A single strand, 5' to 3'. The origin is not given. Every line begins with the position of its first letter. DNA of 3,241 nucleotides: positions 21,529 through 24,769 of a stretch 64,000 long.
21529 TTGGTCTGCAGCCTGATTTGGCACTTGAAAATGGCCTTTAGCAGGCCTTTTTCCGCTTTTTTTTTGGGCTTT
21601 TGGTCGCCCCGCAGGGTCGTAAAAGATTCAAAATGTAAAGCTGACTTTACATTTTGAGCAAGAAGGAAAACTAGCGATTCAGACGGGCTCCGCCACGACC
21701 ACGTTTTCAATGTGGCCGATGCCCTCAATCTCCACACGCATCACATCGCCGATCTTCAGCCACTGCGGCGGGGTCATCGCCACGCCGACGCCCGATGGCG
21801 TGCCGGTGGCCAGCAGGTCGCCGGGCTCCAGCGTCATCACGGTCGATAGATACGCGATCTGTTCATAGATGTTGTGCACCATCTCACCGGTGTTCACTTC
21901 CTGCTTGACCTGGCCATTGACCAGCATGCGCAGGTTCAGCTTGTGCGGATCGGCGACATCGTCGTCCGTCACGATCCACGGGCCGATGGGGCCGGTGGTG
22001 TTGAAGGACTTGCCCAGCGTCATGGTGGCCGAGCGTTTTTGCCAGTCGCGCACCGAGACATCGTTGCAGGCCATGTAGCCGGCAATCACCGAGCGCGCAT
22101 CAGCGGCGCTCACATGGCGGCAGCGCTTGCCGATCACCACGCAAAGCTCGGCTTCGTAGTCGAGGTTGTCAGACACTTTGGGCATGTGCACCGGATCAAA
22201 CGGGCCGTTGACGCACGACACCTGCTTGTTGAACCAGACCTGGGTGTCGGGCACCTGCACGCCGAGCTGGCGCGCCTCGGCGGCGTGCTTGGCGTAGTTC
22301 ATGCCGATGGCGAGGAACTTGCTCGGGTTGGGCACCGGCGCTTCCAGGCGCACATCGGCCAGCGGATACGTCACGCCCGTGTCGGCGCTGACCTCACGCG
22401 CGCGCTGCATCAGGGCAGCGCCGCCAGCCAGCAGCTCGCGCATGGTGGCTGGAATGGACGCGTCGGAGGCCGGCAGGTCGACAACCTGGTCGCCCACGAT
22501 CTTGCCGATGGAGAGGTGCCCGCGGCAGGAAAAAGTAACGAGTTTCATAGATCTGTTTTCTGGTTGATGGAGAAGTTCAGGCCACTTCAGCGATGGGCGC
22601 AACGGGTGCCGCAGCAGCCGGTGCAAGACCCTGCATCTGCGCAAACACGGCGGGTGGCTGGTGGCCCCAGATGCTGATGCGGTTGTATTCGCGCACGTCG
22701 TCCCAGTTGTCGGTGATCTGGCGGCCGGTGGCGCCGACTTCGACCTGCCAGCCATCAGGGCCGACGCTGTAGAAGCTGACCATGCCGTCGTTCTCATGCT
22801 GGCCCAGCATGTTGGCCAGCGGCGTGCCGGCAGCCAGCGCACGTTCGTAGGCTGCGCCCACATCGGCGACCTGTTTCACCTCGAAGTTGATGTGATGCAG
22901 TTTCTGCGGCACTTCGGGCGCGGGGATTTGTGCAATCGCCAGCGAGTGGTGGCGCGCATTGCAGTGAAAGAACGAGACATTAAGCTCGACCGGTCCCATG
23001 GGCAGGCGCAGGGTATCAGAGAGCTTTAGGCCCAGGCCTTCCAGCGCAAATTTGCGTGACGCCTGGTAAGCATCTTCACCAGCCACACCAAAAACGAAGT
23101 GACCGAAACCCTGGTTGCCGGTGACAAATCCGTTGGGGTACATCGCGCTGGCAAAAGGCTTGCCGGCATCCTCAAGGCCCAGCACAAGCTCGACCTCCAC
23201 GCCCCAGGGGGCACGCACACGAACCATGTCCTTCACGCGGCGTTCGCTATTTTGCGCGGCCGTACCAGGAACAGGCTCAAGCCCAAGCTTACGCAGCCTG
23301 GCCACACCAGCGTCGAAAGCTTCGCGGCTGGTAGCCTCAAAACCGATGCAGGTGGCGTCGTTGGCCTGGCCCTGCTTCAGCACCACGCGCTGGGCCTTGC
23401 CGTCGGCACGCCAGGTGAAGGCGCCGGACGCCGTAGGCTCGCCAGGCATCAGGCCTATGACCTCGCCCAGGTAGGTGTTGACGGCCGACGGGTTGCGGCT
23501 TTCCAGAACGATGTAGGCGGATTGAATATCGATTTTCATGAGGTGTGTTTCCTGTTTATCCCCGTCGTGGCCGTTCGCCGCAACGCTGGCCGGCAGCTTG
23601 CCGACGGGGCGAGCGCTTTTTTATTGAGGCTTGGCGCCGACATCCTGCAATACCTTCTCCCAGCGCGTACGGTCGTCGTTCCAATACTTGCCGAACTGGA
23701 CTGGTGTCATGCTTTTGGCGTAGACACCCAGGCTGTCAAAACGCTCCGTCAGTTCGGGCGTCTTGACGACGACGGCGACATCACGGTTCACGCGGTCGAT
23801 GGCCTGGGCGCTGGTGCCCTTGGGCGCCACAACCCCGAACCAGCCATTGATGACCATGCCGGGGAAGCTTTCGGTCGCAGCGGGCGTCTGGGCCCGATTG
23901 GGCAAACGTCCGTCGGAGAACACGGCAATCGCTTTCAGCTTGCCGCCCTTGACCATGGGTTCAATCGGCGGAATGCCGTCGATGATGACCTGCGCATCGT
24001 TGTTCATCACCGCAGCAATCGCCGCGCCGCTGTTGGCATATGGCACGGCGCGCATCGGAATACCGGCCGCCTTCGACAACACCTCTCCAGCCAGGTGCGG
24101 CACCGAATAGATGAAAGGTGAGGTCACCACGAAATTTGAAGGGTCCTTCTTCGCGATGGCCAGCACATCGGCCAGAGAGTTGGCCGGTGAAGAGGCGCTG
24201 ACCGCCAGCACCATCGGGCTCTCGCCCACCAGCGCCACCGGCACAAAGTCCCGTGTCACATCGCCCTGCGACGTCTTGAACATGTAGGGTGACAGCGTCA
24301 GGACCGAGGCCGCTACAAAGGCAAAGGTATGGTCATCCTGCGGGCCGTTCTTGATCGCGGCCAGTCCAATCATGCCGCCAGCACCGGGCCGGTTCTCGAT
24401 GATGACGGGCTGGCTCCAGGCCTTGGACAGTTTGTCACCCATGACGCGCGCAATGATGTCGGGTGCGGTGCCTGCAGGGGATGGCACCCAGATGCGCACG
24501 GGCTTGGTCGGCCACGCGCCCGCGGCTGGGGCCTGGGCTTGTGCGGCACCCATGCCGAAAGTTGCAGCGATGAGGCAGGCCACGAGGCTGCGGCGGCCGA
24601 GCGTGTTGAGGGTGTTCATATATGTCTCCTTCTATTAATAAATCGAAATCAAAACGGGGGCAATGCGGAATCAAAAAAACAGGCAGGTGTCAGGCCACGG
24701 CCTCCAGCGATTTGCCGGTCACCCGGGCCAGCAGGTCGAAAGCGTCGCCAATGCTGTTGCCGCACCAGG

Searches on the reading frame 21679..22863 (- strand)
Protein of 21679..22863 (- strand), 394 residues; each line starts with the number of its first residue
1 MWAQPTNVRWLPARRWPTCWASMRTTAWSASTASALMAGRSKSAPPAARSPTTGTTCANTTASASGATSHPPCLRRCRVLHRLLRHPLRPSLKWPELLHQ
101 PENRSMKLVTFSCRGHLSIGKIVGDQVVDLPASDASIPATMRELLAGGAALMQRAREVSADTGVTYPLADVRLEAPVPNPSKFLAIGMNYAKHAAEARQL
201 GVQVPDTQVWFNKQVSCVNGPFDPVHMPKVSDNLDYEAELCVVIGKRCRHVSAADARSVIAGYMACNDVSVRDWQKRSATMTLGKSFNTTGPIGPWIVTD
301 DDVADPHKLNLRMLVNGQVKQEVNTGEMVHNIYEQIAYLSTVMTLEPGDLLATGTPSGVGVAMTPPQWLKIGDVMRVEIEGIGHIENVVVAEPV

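Call 19: search_protein_families(library=pfam, max_evalue=1e-8, proteins=[window:21679-22863:-])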
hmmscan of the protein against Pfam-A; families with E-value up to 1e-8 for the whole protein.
window:21679-22863:- (394 aa): 1 family
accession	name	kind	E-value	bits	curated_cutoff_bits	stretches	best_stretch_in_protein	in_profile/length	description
PF01557.24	FAA_hydrolase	-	8.3e-72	241.7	23.9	1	183-390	2-214/214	Fumarylacetoacetate (FAA) hydrolase C-terminal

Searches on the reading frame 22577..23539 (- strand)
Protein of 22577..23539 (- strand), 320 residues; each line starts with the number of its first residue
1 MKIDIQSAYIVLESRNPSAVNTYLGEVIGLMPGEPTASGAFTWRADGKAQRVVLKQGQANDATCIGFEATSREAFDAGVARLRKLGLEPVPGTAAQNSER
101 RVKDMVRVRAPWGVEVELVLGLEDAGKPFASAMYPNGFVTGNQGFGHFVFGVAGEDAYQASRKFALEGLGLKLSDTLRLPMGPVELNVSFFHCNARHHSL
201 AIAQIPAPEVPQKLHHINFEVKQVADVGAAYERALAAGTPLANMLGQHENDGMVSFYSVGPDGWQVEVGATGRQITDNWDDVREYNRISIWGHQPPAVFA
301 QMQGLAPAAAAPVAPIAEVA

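Call 19: search_protein_families(library=pfam, max_evalue=1e-8, proteins=[window:22577-23539:-])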
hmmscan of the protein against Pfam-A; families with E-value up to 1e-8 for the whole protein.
window:22577-23539:- (320 aa): 1 family
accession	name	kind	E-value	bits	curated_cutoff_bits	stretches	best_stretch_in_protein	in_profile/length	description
PF00903.31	Glyoxalase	-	1.4e-16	61.4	20.6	1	157-268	11-121/121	Glyoxalase/Bleomycin resistance protein/Dioxygenase superfamily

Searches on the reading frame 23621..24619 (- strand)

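Call 19: search_protein_families(library=pfam, max_evalue=1e-8, proteins=[window:23621-24619:-])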
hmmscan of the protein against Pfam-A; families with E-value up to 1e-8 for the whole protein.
window:23621-24619:- (332 aa): 1 family
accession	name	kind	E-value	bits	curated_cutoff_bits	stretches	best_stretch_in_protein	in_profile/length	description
PF03401.19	TctC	-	4.7e-46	158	27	1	56-328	1-273/274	Tripartite tricarboxylate transporter family receptor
